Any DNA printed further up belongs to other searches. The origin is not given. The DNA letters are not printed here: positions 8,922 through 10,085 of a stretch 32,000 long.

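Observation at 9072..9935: H-domain-only 287-aa [FeFe]-hydrogenase-like protein in an archaeal genome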

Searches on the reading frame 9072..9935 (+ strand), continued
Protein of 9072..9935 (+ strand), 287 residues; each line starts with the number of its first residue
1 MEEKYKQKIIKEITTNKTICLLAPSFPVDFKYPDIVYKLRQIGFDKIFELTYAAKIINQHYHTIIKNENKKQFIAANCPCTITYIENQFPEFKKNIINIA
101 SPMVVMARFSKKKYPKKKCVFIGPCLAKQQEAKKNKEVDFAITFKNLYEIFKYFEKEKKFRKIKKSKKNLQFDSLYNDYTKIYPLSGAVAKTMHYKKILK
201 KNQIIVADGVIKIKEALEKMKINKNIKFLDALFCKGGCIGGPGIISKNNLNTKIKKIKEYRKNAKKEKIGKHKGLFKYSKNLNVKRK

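Call 29: find_encoding_contigs(protein=P0058, flank=8000, max_places=2)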
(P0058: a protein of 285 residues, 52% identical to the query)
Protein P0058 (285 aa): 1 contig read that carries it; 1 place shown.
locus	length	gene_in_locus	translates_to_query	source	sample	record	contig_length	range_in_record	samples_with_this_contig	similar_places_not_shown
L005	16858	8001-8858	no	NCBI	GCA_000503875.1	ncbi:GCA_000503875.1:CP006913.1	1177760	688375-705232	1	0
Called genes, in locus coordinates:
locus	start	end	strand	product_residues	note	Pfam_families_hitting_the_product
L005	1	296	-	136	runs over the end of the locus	-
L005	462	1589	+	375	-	PF00534:Glycos_transf_1, PF13692:Glyco_trans_1_4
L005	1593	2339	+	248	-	PF02535:Zip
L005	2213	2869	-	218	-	-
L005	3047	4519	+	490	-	PF01018:GTP1_OBG, PF01926:MMR_HSR1, PF02421:FeoB_N, PF09269:DUF1967 (weak)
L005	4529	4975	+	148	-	PF02590:SPOUT_MTase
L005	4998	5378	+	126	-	-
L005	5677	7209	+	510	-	PF00270:DEAD (faint), PF04851:ResIII, PF17757:UvrB_inter, PF27431:UvrB_3rd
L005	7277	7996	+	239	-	-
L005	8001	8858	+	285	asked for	PF02906:Fe_hyd_lg_C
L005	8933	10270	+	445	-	PF00919:UPF0004, PF04055:Radical_SAM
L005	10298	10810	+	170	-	PF01965:DJ-1_PfpI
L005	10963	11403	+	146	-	PF01467:CTP_transf_like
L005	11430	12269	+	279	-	PF00535:Glycos_transf_2, PF10111:Glyco_tranf_2_2, PF13641:Glyco_tranf_2_3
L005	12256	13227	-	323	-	PF00535:Glycos_transf_2, PF13641:Glyco_tranf_2_3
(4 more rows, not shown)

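Call 30: find_encoding_contigs(protein=P0040, flank=8000, max_places=2)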
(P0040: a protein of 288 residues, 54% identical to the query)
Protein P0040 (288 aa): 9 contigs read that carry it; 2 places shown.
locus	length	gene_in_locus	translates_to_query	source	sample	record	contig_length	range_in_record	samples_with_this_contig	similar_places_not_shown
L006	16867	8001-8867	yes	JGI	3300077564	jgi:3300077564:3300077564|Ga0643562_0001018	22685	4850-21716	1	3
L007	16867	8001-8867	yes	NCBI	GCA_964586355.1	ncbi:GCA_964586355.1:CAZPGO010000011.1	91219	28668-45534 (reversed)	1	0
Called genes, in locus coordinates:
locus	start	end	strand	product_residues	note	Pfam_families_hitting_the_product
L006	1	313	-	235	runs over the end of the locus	PF01172:SBDS_N, PF09377:SBDS_domain_II, PF20268:SBDS_C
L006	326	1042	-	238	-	PF10584:Proteasome_A_N, PF00227:Proteasome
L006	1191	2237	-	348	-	-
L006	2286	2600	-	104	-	-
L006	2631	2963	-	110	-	PF01900:RNase_P_Rpp14 (weak)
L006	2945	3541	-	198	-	-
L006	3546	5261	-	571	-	PF03485:Arg_tRNA_synt_N, PF00750:tRNA-synt_1d, PF05746:DALR_1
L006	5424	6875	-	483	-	PF01323:DSBA (faint), PF13462:Thioredoxin_4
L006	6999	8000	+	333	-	PF04055:Radical_SAM, PF08608:Wyosine_form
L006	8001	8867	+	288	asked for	PF02906:Fe_hyd_lg_C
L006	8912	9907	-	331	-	PF00145:DNA_methylase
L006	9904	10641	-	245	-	PF09521:RE_NgoPII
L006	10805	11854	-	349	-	PF00633:HHH (faint), PF14520:HHH_5, PF00154:RecA_N, PF13481:AAA_25 (weak), PF06745:ATPase (weak), PF08423:Rad51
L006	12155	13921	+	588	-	PF01326:PPDK_N, PF00391:PEP-utilizers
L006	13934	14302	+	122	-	-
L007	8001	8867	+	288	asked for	PF02906:Fe_hyd_lg_C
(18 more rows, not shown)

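Call 31: find_encoding_contigs(protein=P0019, flank=8000, max_places=2)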
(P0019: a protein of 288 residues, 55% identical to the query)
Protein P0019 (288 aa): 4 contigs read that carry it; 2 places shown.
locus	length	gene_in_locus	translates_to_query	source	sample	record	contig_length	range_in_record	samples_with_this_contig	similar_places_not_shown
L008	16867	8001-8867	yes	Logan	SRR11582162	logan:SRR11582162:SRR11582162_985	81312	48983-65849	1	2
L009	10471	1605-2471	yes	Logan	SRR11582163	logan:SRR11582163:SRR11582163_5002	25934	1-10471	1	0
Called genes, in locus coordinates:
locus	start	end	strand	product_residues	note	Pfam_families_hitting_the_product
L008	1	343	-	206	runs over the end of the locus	PF14382:ECR1_N (weak), PF22625:ECR1_N_2, PF15985:KH_6 (weak)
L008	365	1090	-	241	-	PF01172:SBDS_N, PF09377:SBDS_domain_II, PF20268:SBDS_C (weak)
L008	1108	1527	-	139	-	-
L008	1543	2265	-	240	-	PF10584:Proteasome_A_N, PF00227:Proteasome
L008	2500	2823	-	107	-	-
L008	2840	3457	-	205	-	-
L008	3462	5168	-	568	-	PF03485:Arg_tRNA_synt_N, PF00750:tRNA-synt_1d, PF05746:DALR_1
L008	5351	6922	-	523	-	PF13462:Thioredoxin_4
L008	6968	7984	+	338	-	PF04055:Radical_SAM, PF08608:Wyosine_form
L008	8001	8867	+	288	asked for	PF02906:Fe_hyd_lg_C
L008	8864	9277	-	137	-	PF01592:NifU_N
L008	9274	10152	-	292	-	PF01458:SUFBD_core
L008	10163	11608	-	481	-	PF19295:SufBD_N, PF01458:SUFBD_core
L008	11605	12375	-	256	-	PF02463:SMC_N (weak), PF00005:ABC_tran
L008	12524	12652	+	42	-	-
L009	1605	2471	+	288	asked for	PF02906:Fe_hyd_lg_C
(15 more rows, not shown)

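Call 34: find_related_loci(query=A1, collection=genome_contigs, flank=6000)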
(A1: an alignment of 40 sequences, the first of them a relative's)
Query A1 (287 aa) in genome_contigs; peptide patterns used: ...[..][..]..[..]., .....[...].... (x = any residue, [..] = any of these).
599 stretches matched a pattern (row limit reached: there are more); 527 encode a relative of the query (tblastn E <= 1e-3); the best 80 are kept; 80 distinct loci.
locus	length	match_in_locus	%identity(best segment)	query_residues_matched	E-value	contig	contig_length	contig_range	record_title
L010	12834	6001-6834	59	8-287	4e-104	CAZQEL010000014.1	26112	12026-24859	MAG TPA_asm: uncultured archaeon isolate SRP191223_co1_16 genome assembly, contig: NODE_1514_length_26112_cov_7.018114,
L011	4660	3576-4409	57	8-287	1e-102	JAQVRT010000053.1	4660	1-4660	MAG: Candidatus ainarchaeum sp. isolate STF1_257 NODE_76230_length_4660_cov_5.667328_Sandtown_F1, whole genome shotgun s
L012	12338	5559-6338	59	19-278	7e-99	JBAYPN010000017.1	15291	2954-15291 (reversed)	MAG: archaeon isolate SO_2016_LW2_139 scaffold07643_LW138R_2016, whole genome shotgun sequence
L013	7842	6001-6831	54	8-286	5e-96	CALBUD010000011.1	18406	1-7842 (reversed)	MAG TPA_asm: Candidatus Diapherotrites archaeon isolate SRR7299214_bin.7_CONCOCT_v1.1_MAG genome assembly, contig: ERZ78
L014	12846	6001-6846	54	8-287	3e-88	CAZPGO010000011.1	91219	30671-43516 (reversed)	MAG TPA_asm: uncultured archaeon isolate SRP067234_co1_315 genome assembly, contig: k99_649650, whole genome shotgun seq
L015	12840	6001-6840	49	7-283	8e-86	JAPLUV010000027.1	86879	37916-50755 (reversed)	MAG: candidate division SR1 bacterium isolate LacPavin_0818_WC45_MAG_36_8 LacPavin_0818_WC45_scaffold_26193, whole genom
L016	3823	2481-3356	46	1-287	3e-86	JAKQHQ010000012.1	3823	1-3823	MAG: archaeon isolate USDE_metabat.173 k141_1017415, whole genome shotgun sequence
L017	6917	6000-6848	50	9-286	3e-85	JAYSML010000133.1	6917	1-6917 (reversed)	MAG: bacterium isolate GFS_10668 GFS_10668_132, whole genome shotgun sequence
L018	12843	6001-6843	47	9-287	8e-84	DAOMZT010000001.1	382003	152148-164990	MAG TPA_asm: archaeon isolate AMR_MDS_3992 NODE_2_length_382003_cov_13.773443, whole genome shotgun sequence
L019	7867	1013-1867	48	7-286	2e-83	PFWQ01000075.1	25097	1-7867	MAG: candidate division SR1 bacterium CG_4_9_14_3_um_filter_40_9 CG_4_9_14_3_um_filter_150_scaffold_1459_c, whole genome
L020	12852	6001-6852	50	7-286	9e-82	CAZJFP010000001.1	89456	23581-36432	MAG TPA_asm: uncultured Candidatus Peribacteria bacterium isolate SRP294416_co3_679 genome assembly, contig: NODE_139_le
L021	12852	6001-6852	49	7-286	2e-81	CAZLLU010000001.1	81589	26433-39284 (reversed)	MAG TPA_asm: uncultured Candidatus Peribacteria bacterium isolate SRP192927_co4_385 genome assembly, contig: NODE_287_le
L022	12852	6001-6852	47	7-286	1e-80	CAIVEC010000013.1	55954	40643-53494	uncultured bacterium isolate AlinenSediments_bin-1385 genome assembly, contig: bin-1385:13/49, whole genome shotgun sequ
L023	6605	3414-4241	52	9-286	1e-79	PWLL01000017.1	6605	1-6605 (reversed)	MAG: Candidatus Iainarchaeum archaeon isolate CSSed10_239 CS-Sed10-C36938, whole genome shotgun sequence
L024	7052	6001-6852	47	7-286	7e-78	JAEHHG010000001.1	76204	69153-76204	Candidatus Gracilibacteria bacterium S5_H10 S5_H10__1, whole genome shotgun sequence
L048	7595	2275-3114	42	19-287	9e-63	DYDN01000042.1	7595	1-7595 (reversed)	MAG TPA_asm: Candidatus Forterrea sp. isolate IMS_BF NODE_2330_length_7599_cov_54.8473, whole genome shotgun sequence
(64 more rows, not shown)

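Call 35: search_solved_structures(query=A1, max_evalue=0.001, show_alignments=2)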
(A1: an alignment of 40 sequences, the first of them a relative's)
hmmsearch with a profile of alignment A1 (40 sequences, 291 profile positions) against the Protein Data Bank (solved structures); distinct sequences matched with E-value up to 0.001: 43.
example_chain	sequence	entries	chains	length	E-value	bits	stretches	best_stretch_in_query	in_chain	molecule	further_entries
7p5h_A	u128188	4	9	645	1.4e-22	83.7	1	3-157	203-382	Fe-hydrogenase, subunit alpha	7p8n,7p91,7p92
7qhf_A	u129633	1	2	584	2.2e-21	79.7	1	27-193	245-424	Iron hydrogenase 1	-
6glz_A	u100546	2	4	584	2.8e-21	79.4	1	27-193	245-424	Iron hydrogenase 1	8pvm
6gly_A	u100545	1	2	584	2.8e-21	79.4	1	27-193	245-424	Iron hydrogenase 1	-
6gm4_A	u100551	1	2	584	3.9e-21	78.9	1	27-193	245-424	Iron hydrogenase 1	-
9rj9_A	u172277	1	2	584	5e-21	78.5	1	27-193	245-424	Iron hydrogenase 1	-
6gm0_A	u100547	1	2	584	5.1e-21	78.5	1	27-194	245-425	Iron hydrogenase 1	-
8cjy_A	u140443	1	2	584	5.3e-21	78.4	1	27-193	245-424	Iron hydrogenase 1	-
6gm8_A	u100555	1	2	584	5.5e-21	78.4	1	27-193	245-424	Iron hydrogenase 1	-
4xdd_A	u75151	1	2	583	5.6e-21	78.4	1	27-193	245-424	Iron hydrogenase 1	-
4xdc_A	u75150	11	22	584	5.7e-21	78.4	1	27-193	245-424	Iron hydrogenase 1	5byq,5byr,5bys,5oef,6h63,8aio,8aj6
5la3_A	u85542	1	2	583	5.7e-21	78.4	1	27-194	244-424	Iron hydrogenase 1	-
1c4a_A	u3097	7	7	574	6.2e-21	78.2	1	27-193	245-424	PROTEIN (FE-ONLY HYDROGENASE) | PROTEIN (PERIPLASMIC HYDROGENASE 1) | Iron hydrogenase 1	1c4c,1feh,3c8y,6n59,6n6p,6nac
6gm3_A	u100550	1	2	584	6.4e-21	78.2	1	27-193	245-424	Iron hydrogenase 1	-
6yf4_A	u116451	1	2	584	7.1e-21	78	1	27-194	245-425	Iron hydrogenase 1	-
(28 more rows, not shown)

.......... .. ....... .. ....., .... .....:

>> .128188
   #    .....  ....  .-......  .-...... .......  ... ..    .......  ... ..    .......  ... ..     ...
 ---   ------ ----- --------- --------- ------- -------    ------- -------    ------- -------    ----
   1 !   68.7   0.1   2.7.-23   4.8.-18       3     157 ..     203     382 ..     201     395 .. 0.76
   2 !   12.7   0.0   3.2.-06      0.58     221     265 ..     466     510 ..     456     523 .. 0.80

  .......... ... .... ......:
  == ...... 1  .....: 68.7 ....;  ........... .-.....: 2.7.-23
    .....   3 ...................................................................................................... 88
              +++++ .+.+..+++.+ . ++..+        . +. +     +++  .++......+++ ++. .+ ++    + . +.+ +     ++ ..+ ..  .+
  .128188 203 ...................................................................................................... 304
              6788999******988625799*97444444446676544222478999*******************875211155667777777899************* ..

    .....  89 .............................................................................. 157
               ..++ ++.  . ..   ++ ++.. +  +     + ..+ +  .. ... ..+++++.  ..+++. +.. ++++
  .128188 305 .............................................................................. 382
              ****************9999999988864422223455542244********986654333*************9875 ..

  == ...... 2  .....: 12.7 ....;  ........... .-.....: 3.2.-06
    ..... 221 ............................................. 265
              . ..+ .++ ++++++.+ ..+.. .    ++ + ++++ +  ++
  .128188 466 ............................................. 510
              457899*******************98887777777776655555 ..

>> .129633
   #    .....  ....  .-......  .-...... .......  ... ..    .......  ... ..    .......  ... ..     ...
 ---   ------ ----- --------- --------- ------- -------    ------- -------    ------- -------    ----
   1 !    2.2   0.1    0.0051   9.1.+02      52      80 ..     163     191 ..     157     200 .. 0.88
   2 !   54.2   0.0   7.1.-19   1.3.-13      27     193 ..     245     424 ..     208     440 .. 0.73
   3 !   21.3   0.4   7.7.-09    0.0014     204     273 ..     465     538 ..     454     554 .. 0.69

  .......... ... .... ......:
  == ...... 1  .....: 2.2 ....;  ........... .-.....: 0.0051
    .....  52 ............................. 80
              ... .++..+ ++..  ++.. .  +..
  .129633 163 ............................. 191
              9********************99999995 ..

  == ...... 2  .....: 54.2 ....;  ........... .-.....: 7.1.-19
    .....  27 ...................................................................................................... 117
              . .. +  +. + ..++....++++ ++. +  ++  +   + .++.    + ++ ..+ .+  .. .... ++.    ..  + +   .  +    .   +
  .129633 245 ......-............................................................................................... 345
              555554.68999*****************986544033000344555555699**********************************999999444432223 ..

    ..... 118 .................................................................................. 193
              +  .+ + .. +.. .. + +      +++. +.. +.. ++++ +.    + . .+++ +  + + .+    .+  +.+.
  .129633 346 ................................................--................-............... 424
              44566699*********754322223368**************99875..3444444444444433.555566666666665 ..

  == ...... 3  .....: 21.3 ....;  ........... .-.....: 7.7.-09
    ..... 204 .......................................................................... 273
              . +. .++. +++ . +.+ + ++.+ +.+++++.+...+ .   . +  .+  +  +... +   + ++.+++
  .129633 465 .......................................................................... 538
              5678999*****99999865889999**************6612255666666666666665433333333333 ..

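Call 49: predict_structure(alignment_id=A1)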
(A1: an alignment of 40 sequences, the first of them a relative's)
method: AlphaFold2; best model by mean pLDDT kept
length: 287 residues; sequences in the alignment: 40
mean_pLDDT: 92.2   pTM: 0.90
mean pLDDT of the five models: 92.2, 92.0, 92.0, 91.3, 89.2
residues with pLDDT >= 90: 225; 70-90: 56; 50-70: 6; < 50: 0
segments of 3 or more residues with pLDDT < 50: none
pLDDT, mean of each block of 10 residues (from residue 1): 90 95 97 96 96 91 90 94 96 96 95 95 93 94 97 97 93 74 84 82 94 98 96 94 96 95 83 82 92
secondary structure, 60 per line:
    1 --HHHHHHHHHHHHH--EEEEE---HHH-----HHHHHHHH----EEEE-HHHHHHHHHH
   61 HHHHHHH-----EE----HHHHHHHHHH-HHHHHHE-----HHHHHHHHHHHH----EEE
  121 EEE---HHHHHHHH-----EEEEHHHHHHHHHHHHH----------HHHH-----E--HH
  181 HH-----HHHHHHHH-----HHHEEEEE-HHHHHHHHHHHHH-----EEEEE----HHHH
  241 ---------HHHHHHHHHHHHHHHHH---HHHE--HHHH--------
elements in order: H3-15 E18-22 H34-41 E46-49 H51-67 H79-88 H90-95 H102-113 E118-123 H127-134 E140-143 H144-156 H167-170 H179-182 H188-195 E204-208 H210-222 E228-232 H237-240 H250-266 H276-279

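Call 52: fold_search(model_id=the predicted structure, library=pdb)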
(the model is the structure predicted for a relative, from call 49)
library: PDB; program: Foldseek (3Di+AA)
matches with E <= 10: 1127; with E <= 0.001: 73
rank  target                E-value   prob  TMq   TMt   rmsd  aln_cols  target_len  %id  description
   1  8zqd_A                3.5e-16  1.00  0.75  0.37   5.1       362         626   21  Anaerobically isolated active [FeFe]-hydrogenase CbA5H (released 2025-01-01)
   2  8a6t_A                1.3e-15  1.00  0.75  0.40   6.8       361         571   21  Cryo-EM structure of the electron bifurcating Fe-Fe hydrogenase HydABC complex from Thermoanaerobacter kivui in the re (released 2023-02-15)
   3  9f46_B                4.5e-15  1.00  0.75  0.37   5.5       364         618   18  crystal structure of apo-[FeFe]-hydrogenase CbA5H from Clostridium beijerinckii (released 2024-12-18)
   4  6gly_B                6.4e-15  1.00  0.75  0.40   5.5       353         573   20  [FeFe]-hydrogenase CpI from Clostridium pasteurianum, variant C299A (released 2018-11-07)
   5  7p8n_a                8.6e-15  1.00  0.72  0.33   5.0       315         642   18  TmHydABC- T. maritima hydrogenase with bridge closed (released 2022-09-14)
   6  9f46_A                1.4e-14  1.00  0.74  0.37   5.3       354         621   19  crystal structure of apo-[FeFe]-hydrogenase CbA5H from Clostridium beijerinckii (released 2024-12-18)
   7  8cjy_B                1.6e-14  1.00  0.77  0.41   4.8       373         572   20  [FeFe]-hydrogenase CpI from Clostridium pasteurianum, variant S357T (released 2023-10-25)
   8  9rjo_B                2.1e-14  1.00  0.77  0.41   4.8       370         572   20  [FeFe]-hydrogenase CpI from Clostridium pasteurianum, variant N160L-Q195L (released 2026-03-04)
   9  5byq_B                2.6e-14  1.00  0.76  0.40   4.8       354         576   21  Semisynthetic [FeFe]-hydrogenase CpI with oxodithiolato-bridged [2Fe] cofactor (released 2015-11-11)
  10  9rjo_A                3.2e-14  1.00  0.77  0.41   4.7       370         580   20  [FeFe]-hydrogenase CpI from Clostridium pasteurianum, variant N160L-Q195L (released 2026-03-04)
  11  6ttl_A                3.2e-14  1.00  0.72  0.46   5.7       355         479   21  crystal structure of [FeFe]-hydrogenase CbA5H (partial) from Clostridium beijerinckii in Hinact state (released 2020-12-09)
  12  5la3_B                3.3e-14  1.00  0.74  0.40   5.5       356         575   20  [FeFe]-hydrogenase CpI from Clostridium pasteurianum, variant E279A (released 2017-06-21)
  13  6glz_B                3.8e-14  1.00  0.74  0.40   5.5       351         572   20  [FeFe]-hydrogenase CpI from Clostridium pasteurianum, variant C299D (released 2018-11-07)
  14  1feh                  4.0e-14  1.00  0.76  0.41   4.9       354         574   21  FE-ONLY HYDROGENASE FROM CLOSTRIDIUM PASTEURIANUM (released 1999-01-13)
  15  6gm8_B                4.0e-14  1.00  0.74  0.40   5.3       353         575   20  [FeFe]-hydrogenase CpI from Clostridium pasteurianum, variant E282Q (released 2018-11-07)
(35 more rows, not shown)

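Call 57: list_cluster_members(proteins=[P0001, P0012])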
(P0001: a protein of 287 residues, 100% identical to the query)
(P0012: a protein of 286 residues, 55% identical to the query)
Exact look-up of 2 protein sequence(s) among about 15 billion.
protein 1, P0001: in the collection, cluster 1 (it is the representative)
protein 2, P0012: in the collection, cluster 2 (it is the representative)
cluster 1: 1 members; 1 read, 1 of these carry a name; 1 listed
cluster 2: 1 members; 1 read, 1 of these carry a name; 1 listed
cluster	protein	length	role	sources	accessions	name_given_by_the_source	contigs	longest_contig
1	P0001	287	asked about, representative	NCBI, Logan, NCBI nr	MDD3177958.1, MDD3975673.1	MAG: [Fe-Fe] hydrogenase large subunit C-terminal domain-containing protein [Candidatus ... | [Fe-Fe] hydrogenase large subunit C-terminal domain-containing protein [Candidatus ...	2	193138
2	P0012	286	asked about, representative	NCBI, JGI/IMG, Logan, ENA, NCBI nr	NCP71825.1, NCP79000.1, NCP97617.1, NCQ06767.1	hypothetical protein GW835_00315 [archaeon] | hypothetical protein [archaeon]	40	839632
